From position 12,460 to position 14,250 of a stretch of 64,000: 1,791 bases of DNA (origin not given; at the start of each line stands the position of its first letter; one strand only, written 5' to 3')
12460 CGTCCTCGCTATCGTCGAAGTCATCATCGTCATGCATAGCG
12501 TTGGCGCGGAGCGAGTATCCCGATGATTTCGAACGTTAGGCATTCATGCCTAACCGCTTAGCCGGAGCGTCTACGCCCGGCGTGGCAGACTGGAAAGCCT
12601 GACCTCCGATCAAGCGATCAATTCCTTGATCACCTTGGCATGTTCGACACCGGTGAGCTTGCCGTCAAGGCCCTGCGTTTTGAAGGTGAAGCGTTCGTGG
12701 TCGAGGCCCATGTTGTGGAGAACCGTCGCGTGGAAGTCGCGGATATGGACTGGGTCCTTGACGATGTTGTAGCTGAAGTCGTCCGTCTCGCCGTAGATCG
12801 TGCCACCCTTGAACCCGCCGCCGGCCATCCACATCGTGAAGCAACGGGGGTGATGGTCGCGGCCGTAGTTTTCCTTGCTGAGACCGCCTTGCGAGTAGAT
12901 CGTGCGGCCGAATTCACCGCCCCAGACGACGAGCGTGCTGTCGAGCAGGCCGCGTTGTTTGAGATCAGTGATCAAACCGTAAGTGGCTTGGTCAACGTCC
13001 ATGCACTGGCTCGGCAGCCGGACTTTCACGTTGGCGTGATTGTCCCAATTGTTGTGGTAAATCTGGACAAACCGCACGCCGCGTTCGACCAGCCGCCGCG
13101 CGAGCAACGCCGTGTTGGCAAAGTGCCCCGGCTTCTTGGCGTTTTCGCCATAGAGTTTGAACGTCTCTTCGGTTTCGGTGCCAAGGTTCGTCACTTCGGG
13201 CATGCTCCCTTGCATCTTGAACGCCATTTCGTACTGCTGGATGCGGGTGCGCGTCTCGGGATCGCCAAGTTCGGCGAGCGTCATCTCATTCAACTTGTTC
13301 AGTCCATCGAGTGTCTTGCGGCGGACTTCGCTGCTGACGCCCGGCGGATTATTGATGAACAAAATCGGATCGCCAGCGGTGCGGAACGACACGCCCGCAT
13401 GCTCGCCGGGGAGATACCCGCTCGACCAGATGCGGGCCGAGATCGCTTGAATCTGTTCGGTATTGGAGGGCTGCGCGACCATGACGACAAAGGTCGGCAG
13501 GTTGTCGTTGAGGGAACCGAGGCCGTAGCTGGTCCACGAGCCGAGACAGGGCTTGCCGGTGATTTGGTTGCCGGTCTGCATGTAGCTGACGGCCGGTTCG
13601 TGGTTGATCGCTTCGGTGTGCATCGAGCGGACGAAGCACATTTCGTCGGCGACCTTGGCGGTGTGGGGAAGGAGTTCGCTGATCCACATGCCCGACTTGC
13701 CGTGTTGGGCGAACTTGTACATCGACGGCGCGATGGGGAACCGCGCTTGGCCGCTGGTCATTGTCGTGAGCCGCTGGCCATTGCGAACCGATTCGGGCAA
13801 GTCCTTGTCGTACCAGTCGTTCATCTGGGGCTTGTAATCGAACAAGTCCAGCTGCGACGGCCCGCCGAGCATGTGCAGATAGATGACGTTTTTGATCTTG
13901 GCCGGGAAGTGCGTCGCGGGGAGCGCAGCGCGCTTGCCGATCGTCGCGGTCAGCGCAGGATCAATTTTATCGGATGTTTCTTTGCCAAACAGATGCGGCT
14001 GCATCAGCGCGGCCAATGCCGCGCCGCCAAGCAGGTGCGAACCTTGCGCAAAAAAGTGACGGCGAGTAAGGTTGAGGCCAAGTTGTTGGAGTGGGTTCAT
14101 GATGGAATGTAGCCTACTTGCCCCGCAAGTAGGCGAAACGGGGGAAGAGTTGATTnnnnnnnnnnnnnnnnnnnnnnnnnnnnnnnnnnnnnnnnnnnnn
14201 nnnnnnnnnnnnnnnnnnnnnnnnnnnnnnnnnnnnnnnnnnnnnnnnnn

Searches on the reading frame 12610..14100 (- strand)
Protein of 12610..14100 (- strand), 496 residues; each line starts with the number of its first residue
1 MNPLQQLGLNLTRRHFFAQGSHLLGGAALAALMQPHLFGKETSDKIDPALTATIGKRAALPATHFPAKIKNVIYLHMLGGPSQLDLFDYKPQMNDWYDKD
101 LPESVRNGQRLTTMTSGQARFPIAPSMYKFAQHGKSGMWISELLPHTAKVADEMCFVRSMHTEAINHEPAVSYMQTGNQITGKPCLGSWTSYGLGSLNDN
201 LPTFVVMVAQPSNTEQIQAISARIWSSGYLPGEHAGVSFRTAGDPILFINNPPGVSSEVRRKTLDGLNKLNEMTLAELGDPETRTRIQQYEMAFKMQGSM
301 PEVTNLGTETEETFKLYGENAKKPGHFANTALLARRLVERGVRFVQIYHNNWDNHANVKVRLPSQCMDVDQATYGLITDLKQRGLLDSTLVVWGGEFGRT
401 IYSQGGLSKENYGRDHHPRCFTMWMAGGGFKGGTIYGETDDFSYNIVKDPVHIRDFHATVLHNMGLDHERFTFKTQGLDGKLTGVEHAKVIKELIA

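Call 6: search_protein_families(library=pfam, proteins=[window:12610-14100:-], max_evalue=0.01)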
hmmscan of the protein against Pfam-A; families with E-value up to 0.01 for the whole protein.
window:12610-14100:- (496 aa): 1 family
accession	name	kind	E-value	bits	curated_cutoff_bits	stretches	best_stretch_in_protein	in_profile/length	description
PF07394.17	DUF1501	-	1.6e-152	508.7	27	1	70-495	2-390/390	Protein of unknown function (DUF1501)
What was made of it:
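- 12610..14100 (-): Context: DUF1501 gene downstream of the REPtron. Call 6.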

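Call 51: find_homologous_proteins(query=window:12610-14100:-, max_evalue=1e-100)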
Query window:12610-14100:- (496 aa): 7994 proteins with E <= 1e-100 among 8000 candidates; the best 120 are listed.
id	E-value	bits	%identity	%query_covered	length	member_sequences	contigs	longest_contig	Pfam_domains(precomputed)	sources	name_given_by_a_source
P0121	0.0e+0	1162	100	100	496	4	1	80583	PF07394.18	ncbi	-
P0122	0.0e+0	1101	94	100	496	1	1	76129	PF07394.18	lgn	-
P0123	0.0e+0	1093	93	100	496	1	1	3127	PF07394.18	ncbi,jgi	jgi:hypothetical protein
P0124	0.0e+0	1091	93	100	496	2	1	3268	PF07394.18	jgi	-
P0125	4.1e-281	951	80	100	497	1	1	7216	PF07394.18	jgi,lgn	-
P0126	1.5e-277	939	62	100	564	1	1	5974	PF07394.18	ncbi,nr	ncbi:MAG TPA: DUF1501 domain-containing protein [Pirellulaceae bacterium]|nr:DUF1501 domain-containi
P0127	4.6e-266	901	76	100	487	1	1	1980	PF07394.18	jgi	-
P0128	4.1e-265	898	76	100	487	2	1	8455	PF07394.18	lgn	-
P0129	1.8e-264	896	74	100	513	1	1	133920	PF07394.18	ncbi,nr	ncbi:MAG: DUF1501 domain-containing protein [Pirellulales bacterium]|nr:DUF1501 domain-containing pr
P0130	1.2e-262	890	76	100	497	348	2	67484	PF07394.18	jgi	jgi:hypothetical protein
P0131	2.8e-261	886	74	100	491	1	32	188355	PF07394.18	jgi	jgi:hypothetical protein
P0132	3.6e-261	885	76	100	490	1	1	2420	PF07394.18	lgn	-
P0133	6.1e-261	884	76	100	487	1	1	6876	PF07394.18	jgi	jgi:hypothetical protein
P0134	8.3e-261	884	75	100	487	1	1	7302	PF07394.18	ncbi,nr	ncbi:MAG TPA: DUF1501 domain-containing protein [Fimbriiglobus sp.]|nr:DUF1501 domain-containing pro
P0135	1.0e-260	884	76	98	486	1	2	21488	PF07394.18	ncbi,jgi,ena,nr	ncbi:MAG TPA: DUF1501 domain-containing protein [Fimbriiglobus sp.]|nr:DUF1501 domain-containing pro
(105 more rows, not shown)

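Call 52: find_encoding_contigs(protein=P0122, flank=10000, max_places=2)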
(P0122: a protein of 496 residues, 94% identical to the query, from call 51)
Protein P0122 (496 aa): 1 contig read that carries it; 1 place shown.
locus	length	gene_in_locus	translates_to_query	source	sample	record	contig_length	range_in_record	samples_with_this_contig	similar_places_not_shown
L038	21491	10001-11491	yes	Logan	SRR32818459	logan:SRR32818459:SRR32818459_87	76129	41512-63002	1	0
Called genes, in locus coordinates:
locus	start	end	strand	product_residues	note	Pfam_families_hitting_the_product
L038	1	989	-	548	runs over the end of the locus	PF13527:Acetyltransf_9, PF00583:Acetyltransf_1 (faint), PF13508:Acetyltransf_7 (faint)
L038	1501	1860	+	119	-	-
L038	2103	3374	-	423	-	PF00278:Orn_DAP_Arg_deC, PF02784:Orn_Arg_deC_N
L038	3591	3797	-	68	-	-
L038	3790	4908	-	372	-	PF00724:Oxidored_FMN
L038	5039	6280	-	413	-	PF00070:Pyr_redox (faint), PF00890:FAD_binding_2 (faint), PF01266:DAO, PF03486:HI0933_like (faint), PF07992:Pyr_redox_2 (faint), PF13450:NAD_binding_8 (weak), PF13738:Pyr_redox_3 (faint)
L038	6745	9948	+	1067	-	PF07635:PSCyt1, PF07583:PSCyt2, PF07953:Toxin_R_bind_N (weak), PF13385:Laminin_G_3, PF07587:PSD1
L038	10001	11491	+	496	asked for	PF07394:DUF1501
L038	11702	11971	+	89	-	-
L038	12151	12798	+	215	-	PF25087:GMPPB_C (faint), PF00132:Hexapep (weak)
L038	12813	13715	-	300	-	PF00398:RrnaAD, PF08241:Methyltransf_11 (faint), PF13649:Methyltransf_25 (weak)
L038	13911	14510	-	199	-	PF00677:Lum_binding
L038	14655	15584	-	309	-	PF01066:CDP-OH_P_transf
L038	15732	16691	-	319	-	PF02666:PS_Dcarbxylase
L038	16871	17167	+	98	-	-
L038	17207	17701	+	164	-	PF12158:DUF3592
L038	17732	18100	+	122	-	-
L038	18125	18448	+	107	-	-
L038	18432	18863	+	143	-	PF08837:DUF1810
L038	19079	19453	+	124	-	PF00903:Glyoxalase, PF22677:Ble-like_N (weak)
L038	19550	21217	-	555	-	-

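Call 53: find_encoding_contigs(protein=P0125, flank=6000, max_places=2)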
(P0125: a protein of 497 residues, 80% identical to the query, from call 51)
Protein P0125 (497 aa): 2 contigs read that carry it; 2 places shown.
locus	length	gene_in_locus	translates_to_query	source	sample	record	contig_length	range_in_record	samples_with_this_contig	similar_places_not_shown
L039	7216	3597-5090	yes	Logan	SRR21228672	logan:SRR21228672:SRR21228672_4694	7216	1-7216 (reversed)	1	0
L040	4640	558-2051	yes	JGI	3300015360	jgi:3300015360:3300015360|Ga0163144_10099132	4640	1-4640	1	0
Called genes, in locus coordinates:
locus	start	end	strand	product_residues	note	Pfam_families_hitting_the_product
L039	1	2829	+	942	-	?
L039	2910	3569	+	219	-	PF13267:DUF4058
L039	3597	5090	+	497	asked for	PF07394:DUF1501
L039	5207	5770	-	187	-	-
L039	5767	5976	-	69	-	-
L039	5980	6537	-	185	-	PF01625:PMSR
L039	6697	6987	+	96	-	-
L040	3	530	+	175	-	?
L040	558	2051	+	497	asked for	PF07394:DUF1501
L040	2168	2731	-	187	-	-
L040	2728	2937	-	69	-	-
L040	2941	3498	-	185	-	PF01625:PMSR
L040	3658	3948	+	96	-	-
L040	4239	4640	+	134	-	?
